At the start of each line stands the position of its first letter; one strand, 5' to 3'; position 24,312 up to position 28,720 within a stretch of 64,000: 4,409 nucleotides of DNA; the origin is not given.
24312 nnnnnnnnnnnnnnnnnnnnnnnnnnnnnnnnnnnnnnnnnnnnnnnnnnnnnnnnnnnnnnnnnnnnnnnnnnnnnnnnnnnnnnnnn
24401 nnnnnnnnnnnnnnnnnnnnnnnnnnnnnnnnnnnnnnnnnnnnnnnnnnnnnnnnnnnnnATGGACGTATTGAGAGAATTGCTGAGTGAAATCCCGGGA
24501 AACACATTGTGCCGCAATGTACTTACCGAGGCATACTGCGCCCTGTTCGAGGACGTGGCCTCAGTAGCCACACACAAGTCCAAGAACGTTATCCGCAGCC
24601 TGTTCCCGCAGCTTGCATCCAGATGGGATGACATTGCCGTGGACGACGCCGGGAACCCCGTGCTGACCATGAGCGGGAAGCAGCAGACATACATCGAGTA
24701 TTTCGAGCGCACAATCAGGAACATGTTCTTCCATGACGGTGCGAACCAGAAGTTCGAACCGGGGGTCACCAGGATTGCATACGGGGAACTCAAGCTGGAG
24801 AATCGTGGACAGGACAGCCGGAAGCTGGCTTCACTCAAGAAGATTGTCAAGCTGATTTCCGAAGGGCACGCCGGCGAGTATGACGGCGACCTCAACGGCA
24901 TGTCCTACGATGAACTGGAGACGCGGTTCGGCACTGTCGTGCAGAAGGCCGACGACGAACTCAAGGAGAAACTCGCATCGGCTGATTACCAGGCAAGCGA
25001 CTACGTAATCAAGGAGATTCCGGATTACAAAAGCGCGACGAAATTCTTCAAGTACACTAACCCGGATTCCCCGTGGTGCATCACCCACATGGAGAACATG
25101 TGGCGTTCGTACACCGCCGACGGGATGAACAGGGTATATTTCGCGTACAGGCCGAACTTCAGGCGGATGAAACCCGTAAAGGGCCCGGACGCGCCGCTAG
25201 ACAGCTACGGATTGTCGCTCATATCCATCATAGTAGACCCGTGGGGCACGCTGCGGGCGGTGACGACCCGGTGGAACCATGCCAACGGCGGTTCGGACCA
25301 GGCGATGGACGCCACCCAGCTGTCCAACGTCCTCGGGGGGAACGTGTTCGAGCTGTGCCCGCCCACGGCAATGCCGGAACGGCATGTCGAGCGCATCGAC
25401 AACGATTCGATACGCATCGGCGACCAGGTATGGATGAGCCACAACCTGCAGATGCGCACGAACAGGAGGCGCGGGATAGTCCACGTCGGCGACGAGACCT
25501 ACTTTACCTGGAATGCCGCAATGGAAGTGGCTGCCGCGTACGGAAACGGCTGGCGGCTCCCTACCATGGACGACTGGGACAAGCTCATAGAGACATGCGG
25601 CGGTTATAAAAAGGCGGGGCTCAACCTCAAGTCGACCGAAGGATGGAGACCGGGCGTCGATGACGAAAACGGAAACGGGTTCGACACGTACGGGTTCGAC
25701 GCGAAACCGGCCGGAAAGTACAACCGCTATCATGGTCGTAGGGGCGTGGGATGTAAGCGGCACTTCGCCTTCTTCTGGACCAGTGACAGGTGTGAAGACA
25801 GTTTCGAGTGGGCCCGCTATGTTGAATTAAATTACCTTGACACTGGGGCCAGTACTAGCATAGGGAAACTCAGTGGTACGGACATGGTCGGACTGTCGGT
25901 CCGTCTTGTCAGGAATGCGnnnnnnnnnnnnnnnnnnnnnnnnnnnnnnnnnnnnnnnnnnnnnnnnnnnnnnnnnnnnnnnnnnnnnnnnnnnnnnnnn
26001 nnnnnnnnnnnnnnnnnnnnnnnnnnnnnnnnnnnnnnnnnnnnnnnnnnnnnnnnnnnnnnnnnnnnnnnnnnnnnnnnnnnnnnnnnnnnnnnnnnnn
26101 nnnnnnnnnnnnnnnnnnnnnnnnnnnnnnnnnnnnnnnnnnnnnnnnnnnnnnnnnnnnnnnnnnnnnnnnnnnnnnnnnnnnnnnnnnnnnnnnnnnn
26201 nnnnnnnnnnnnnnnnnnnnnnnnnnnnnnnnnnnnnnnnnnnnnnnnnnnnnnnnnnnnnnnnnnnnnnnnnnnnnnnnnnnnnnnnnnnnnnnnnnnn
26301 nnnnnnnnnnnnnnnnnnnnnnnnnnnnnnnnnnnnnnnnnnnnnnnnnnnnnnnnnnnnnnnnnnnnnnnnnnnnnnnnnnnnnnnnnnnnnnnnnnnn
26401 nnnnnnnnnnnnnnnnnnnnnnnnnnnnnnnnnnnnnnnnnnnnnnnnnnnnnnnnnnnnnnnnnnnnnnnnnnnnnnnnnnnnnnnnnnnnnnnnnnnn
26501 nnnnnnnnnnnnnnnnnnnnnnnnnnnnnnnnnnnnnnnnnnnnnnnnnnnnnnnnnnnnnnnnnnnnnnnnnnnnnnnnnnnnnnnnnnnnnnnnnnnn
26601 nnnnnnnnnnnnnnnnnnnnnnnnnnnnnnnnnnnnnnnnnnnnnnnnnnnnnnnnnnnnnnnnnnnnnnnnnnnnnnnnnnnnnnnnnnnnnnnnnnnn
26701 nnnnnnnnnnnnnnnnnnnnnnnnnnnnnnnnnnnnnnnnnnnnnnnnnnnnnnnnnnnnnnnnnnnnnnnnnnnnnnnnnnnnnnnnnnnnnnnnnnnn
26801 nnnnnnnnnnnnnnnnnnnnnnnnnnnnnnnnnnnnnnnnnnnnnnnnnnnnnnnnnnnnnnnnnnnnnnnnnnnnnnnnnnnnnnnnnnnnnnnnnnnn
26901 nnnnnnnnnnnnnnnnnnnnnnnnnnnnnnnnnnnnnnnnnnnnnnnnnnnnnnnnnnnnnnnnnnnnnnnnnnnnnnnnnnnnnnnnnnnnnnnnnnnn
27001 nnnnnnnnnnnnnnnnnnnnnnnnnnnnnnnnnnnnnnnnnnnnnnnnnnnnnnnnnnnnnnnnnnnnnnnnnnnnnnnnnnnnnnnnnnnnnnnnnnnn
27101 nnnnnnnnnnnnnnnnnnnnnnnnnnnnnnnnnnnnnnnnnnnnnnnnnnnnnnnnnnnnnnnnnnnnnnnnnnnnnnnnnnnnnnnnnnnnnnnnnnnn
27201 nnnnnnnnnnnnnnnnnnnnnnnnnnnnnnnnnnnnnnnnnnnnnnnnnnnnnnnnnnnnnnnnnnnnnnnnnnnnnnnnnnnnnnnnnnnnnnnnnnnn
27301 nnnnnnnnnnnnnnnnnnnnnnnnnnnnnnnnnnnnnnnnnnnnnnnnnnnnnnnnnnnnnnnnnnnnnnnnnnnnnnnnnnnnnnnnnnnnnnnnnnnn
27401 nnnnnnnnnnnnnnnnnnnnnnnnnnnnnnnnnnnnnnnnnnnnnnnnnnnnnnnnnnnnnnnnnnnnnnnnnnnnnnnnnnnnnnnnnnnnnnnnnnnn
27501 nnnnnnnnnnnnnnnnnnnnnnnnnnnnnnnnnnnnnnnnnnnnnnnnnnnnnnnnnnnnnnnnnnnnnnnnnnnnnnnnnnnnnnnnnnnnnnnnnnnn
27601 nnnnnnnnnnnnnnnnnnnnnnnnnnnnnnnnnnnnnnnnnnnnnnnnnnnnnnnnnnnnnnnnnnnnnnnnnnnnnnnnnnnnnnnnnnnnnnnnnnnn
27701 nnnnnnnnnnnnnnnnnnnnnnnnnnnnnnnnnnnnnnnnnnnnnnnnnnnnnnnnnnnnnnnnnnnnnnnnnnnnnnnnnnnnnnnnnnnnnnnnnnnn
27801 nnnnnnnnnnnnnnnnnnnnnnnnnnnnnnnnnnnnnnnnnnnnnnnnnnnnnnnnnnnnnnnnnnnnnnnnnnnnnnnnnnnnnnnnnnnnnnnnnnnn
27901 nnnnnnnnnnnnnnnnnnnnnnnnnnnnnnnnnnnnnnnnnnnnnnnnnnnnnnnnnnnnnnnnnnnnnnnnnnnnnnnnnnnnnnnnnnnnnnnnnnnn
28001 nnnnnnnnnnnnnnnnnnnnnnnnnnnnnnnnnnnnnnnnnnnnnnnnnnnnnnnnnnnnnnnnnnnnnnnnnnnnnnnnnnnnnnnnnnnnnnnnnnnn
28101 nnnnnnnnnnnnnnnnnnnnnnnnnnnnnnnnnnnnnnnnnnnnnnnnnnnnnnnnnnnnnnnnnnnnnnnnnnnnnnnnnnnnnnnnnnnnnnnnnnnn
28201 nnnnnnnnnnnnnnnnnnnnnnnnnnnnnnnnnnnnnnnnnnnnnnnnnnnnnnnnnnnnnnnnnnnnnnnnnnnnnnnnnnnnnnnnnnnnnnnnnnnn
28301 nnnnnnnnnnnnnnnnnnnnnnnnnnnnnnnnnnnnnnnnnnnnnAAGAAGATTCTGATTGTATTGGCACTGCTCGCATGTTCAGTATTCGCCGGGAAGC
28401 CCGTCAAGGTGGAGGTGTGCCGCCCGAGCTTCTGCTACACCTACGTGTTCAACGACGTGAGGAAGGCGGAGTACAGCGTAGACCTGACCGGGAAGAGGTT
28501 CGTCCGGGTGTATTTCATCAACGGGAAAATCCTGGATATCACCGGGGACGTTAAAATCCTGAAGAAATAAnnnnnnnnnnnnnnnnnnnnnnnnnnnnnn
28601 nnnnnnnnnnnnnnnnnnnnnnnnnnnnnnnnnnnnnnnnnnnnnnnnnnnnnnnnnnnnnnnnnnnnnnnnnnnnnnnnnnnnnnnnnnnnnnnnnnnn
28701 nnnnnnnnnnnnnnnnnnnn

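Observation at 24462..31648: Two paralogous FISUMP-domain proteins bracketing ligA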

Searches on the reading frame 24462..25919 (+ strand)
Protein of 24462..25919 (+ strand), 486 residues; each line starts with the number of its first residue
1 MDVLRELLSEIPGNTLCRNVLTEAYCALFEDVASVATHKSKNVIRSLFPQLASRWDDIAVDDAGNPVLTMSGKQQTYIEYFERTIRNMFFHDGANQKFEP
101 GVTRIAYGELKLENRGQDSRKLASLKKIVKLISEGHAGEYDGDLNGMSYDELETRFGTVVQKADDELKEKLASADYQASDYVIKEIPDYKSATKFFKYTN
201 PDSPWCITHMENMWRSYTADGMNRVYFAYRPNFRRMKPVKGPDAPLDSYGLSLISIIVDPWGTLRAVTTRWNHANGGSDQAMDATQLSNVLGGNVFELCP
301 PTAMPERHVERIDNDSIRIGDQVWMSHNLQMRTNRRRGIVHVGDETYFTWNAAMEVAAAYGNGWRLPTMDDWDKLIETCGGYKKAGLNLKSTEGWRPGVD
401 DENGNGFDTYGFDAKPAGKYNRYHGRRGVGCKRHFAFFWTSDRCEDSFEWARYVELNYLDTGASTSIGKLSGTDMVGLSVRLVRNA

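Call 4: search_protein_families(library=ncbifam, proteins=[window:24462-25919:+], max_evalue=1)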
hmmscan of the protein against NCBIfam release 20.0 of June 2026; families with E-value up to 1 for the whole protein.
window:24462-25919:+ (486 aa): 1 family
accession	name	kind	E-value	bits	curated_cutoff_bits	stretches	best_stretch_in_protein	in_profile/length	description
TIGR02145.1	Fib_succ_major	domain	3.3e-20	73.5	41.65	1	317-484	14-175/176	FISUMP domain-containing protein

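Call 5: search_protein_families(library=pfam, proteins=[window:24462-25919:+], max_evalue=1)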
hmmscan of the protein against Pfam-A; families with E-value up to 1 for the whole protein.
window:24462-25919:+ (486 aa): 3 families
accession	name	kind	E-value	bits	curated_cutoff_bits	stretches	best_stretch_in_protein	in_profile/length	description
PF09603.15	Fib_succ_major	-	2.8e-17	64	33.9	1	317-484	1-187/187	Fibrobacter succinogenes major domain (Fib_succ_major)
PF07603.17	Lcl_C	-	0.0012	19.5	34.9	1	329-465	17-106/117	Lcl C-terminal domain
PF18870.6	HEPN_RES_NTD1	-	0.067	14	27.4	1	119-193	15-90/131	HEPN/RES N-terminal domain 1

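Call 6: search_protein_families(library=phrogs, proteins=[window:24462-25919:+], max_evalue=0.01)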
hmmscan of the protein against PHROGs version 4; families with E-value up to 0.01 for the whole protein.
window:24462-25919:+ (486 aa): 0 families

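Call 17: search_solved_structures(query=A2, max_evalue=1)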
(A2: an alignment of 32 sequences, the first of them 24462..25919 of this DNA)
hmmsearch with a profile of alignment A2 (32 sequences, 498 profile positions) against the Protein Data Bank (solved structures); distinct sequences matched with E-value up to 1: 0.

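Call 23: predict_structure(alignment_id=A2)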
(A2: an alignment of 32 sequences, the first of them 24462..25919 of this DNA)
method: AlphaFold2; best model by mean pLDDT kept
length: 486 residues; sequences in the alignment: 32
mean_pLDDT: 82.9   pTM: 0.59
mean pLDDT of the five models: 82.9, 82.5, 81.7, 80.3, 78.5
residues with pLDDT >= 90: 198; 70-90: 195; 50-70: 76; < 50: 17
segments of 3 or more residues with pLDDT < 50: 115-117, 399-403, 459-462
pLDDT, mean of each block of 10 residues (from residue 1): 54 64 58 84 90 86 65 81 85 84 92 60 87 88 92 84 85 95 95 89 79 73 89 90 88 91 86 74 93 96 63 83 92 94 93 95 95 91 83 63 62 91 78 92 87 74 72 89 92
secondary structure, 60 per line:
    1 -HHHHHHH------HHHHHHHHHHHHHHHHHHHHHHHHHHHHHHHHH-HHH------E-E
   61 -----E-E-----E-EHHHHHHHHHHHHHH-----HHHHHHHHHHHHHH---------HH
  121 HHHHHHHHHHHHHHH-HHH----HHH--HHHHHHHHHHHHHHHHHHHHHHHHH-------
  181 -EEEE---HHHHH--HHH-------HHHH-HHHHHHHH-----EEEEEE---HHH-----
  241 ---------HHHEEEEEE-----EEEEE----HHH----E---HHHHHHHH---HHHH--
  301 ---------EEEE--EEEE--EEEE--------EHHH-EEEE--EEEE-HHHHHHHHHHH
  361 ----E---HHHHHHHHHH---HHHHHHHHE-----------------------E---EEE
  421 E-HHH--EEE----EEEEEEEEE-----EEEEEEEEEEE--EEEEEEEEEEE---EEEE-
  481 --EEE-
elements in order: H2-8 H15-47 H77-90 H96-109 H119-135 H149-173 E182-185 H189-193 H206-209 H211-218 E224-229 E253-258 E264-268 H284-291 H295-298 E310-313 E316-319 E322-325 E339-342 E345-348 H350-360 H369-378 H382-389 E418-421 E428-430 E435-443 E449-459 E462-472 E476-479 E483-485

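Call 27: fold_search(model_id=the predicted structure, library=pdb)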
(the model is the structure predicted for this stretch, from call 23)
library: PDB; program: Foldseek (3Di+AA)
matches with E <= 10: 155; with E <= 0.001: 0
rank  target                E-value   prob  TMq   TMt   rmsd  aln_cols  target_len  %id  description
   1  1ukm_B                6.2e-02  0.85  0.16  0.51   9.5       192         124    6  Crystal structure of EMS16, an Antagonist of collagen receptor integrin alpha2beta1 (GPIa/IIa) (released 2003-11-04)
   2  6xfq_B                1.8e-01  0.60  0.14  0.48  13.5       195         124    9  Structure of a novel antithrombotic agent Agkisacucetin in complex with the platelet glycoprotein Ib receptor (released 2021-06-23)
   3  1iod_B                2.2e-01  0.72  0.16  0.54   7.8       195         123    8  CRYSTAL STRUCTURE OF THE COMPLEX BETWEEN THE COAGULATION FACTOR X BINDING PROTEIN FROM SNAKE VENOM AND THE GLA DOMAIN  (released 2001-06-27)
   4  3wwk_J                5.3e-01  0.28  0.14  0.46  13.1       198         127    7  Crystal structure of CLEC-2 in complex with rhodocytin (released 2014-10-22)
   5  7ui9_S                7.5e-01  0.09  0.12  0.25  20.7       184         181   10  Core Mediator-PICearly (Copy A) (released 2023-02-15)
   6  1oz7_B                8.0e-01  0.21  0.14  0.49  13.5       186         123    7  Crystal structure of Echicetin from the venom of Indian saw-scaled viper (Echis carinatus) at 2.4 resolution (released 2003-12-30)
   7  1fvu_B                8.9e-01  0.25  0.15  0.51  12.8       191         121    9  CRYSTAL STRUCTURE OF BOTROCETIN (released 2001-02-14)
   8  9myj_B                8.9e-01  0.05  0.16  0.17  24.3       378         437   12  Structure of P. gingivalis PorK and PorN complexes from cryo electron microscopy (released 2025-07-16)
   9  8s0c_E                9.5e-01  0.06  0.12  0.14  18.4       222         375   14  H. sapiens ORC1-5 bound to double stranded DNA as part of the MCM-ORC complex (released 2024-10-02)
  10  1v4l_A                1.0e+00  0.23  0.14  0.45  13.2       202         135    6  Crystal structure of a platelet agglutination factor isolated from the venom of Taiwan habu (Trimeresurus mucrosquamat (released 2003-12-02)
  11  7tpm                  1.1e+00  0.28  0.09  0.21   6.9        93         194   13  Structure of the outer-membrane lipoprotein carrier protein (LolA) from Borrelia burgdorferi (released 2023-03-15)
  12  8voi_MODEL_1_B        1.1e+00  0.15  0.07  0.44   6.8        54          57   13  HADDOCK models of active human alphaM I-domain bound to the the C-terminal domain of the cytokine pleiotrophin (released 2024-05-15)
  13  5xon_U                1.1e+00  0.02  0.08  0.18  21.6       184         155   11  RNA Polymerase II elongation complex bound with Spt4/5 and TFIIS (released 2017-08-16)
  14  1ixx_B                1.3e+00  0.23  0.15  0.51  12.1       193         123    8  CRYSTAL STRUCTURE OF COAGULATION FACTORS IX/X-BINDING PROTEIN (IX/X-BP) FROM VENOM OF HABU SNAKE WITH A HETERODIMER OF (released 1998-05-06)
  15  1ijk_C                1.5e+00  0.14  0.13  0.46  14.3       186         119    7  The von Willebrand Factor mutant (I546V) A1 domain-botrocetin Complex (released 2002-07-10)
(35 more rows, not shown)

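Call 105: search_protein_families(library=padloc, proteins=[window:24462-25919:+], max_evalue=0.01)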
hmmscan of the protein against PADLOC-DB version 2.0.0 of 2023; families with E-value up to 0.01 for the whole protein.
window:24462-25919:+ (486 aa): 0 families

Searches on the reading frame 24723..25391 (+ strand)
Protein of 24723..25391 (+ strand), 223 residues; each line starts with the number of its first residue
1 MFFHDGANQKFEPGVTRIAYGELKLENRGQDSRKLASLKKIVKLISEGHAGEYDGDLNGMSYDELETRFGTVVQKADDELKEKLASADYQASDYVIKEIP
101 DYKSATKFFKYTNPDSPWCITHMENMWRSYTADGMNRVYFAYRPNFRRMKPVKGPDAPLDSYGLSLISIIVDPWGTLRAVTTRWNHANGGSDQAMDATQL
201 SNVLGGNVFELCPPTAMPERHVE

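Call 58: search_solved_structures(query=A8, max_evalue=10, show_alignments=3)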
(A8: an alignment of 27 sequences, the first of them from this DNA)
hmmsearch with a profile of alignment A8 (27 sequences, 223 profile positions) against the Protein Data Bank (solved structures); distinct sequences matched with E-value up to 10: 1.
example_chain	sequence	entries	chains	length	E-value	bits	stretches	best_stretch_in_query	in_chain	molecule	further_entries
6y1y_A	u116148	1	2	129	0.38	13.6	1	36-103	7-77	CheA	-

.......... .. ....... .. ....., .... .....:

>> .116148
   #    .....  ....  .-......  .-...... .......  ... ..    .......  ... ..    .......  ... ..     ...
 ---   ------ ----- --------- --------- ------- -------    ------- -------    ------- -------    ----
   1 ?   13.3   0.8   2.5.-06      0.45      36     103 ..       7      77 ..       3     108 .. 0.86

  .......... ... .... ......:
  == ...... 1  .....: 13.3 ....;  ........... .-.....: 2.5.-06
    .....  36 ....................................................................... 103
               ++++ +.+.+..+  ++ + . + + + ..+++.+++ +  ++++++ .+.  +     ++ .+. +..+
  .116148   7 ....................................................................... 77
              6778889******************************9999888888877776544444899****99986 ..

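Call 59: search_protein_families(library=pfam, alignment_id=A8, max_evalue=10)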
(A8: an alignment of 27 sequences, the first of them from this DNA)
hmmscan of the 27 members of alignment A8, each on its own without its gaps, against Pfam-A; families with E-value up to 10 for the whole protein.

A. member 1, seq(223 aa): 1 family
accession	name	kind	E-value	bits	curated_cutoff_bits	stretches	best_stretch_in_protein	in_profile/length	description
PF18870.6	HEPN_RES_NTD1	-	0.026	15.3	27.4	1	32-111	15-95/131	HEPN/RES N-terminal domain 1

B. families by the number of members that match (of 27 scanned): 14 families
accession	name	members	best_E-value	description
PF01420.25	Methylase_S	1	0.012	Type I restriction modification DNA specificity domain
PF07872.17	DUF1659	1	0.013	Protein of unknown function (DUF1659)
PF12060.13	DUF3541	1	0.019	Domain of unknown function (DUF3541)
PF18870.6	HEPN_RES_NTD1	1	0.026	HEPN/RES N-terminal domain 1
PF18095.7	PAS_12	1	0.028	UPF0242 C-terminal PAS-like domain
PF07576.18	BRAP2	1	0.044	BRCA1-associated protein 2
PF20442.3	BrxL_N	1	0.078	BREX system Lon protease-like protein BrxL N-terminal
PF18262.7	PhetRS_B1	1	0.083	Phe-tRNA synthetase beta subunit B1 domain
PF11279.13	DUF3080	1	0.095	Protein of unknown function (DUF3080)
PF02005.22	TRM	1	0.11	N2,N2-dimethylguanosine tRNA methyltransferase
PF22097.1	McpB_HAMP_1st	1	0.16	Methyl-accepting chemotaxis protein McpB, first HAMP domain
PF22017.1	HP1454-like_C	1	0.23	LPP20 lipofamily protein, C-terminal domain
PF04738.18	Lant_dehydr_N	1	0.3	Lantibiotic dehydratase, N terminus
PF22343.1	Surface-like_ins_dom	1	0.73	Pilus-presented adhesin helical insertion domain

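Call 60: search_protein_families(library=phrogs, alignment_id=A8, max_evalue=0.01)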
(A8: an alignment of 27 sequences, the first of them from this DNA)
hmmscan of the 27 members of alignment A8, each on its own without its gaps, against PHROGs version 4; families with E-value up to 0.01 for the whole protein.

A. member 1, seq(223 aa): 0 families

B. families by the number of members that match (of 27 scanned): 2 families
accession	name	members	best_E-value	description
phrog_20469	-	1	0.0042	Nol-like carbamoyltransferase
phrog_9317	-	1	0.0084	-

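Call 61: search_protein_families(library=ncbifam, alignment_id=A8, max_evalue=0.1)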
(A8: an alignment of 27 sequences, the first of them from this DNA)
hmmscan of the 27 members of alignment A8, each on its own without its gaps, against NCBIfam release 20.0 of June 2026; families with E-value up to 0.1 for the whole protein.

A. member 1, seq(223 aa): 0 families

B. families by the number of members that match (of 27 scanned): 6 families
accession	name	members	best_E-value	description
NF009437.0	PRK12796.1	1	0.012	EscR/YscR/HrcR family type III secretion system export apparatus protein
NF033831.1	sce7725_fam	1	0.012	sce7725 family protein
NF003936.2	PRK05445.1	1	0.026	YfbU family protein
NF005637.0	PRK07396.1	1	0.05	1,4-dihydroxy-2-naphthoyl-CoA synthase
NF033930.1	pneumo_PspA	1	0.055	pneumococcal surface protein A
TIGR00308.1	TRM1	1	0.069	tRNA (guanine(10)-N(2))-dimethyltransferase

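Call 98: find_homologous_proteins(query=A8, max_evalue=0.001)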
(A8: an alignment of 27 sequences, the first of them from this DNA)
Query A8 (27 sequences) (223 aa, profile of the alignment): 29 proteins with E <= 0.001 among 5523 candidates.
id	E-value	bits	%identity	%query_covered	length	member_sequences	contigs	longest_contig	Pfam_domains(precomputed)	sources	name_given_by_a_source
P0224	1.9e-78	281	49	98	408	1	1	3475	-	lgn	-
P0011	5.7e-76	273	74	100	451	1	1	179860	PF09603.16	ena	-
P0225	8.4e-73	263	42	96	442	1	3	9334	PF14903.12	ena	-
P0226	3.3e-70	254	44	92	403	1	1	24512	PF14903.12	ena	-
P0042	2.1e-69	252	52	99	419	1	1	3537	PF09603.16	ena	-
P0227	2.2e-68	248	43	92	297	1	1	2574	-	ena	-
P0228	8.1e-68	246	46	92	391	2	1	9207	PF14903.12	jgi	jgi:hypothetical protein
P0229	3.1e-67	244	38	86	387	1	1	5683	-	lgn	-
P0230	4.3e-67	244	42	93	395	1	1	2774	PF14903.12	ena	-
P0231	5.2e-67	244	44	92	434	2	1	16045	PF14903.12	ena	-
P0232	9.9e-67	243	42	93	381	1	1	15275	PF14903.12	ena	-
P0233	9.9e-67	243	47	87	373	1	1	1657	-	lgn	-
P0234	4.7e-66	241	42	93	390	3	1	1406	PF14903.12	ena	-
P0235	3.2e-65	238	42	93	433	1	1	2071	PF14903.12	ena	-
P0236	3.2e-65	238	37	94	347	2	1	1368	-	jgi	jgi:hypothetical protein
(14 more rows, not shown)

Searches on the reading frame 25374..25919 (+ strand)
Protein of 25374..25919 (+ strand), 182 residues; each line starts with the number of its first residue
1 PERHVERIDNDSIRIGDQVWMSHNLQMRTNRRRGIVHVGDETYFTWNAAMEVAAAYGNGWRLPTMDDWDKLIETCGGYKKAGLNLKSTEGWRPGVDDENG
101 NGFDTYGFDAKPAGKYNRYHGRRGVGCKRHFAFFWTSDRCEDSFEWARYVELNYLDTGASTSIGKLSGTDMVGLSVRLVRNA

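Call 69: find_related_loci(query=window:25374-25919:+, collection=genome_contigs, flank=3000)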
Query window:25374-25919:+ (182 aa) in genome_contigs; peptide patterns used: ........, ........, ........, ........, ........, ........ (x = any residue, [..] = any of these).
47 stretches matched a pattern, but none encodes a relative of the query by tblastn (E <= 1e-3).

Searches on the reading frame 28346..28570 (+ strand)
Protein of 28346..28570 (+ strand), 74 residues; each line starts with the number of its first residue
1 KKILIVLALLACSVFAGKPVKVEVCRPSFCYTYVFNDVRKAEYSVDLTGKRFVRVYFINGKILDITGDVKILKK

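Call 6: search_protein_families(library=phrogs, proteins=[window:28346-28570:+], max_evalue=0.01)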
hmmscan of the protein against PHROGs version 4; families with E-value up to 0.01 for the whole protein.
window:28346-28570:+ (74 aa): 1 family
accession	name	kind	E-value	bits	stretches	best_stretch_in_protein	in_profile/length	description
phrog_24441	-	unknown function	0.009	16.4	1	14-66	38-87/276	-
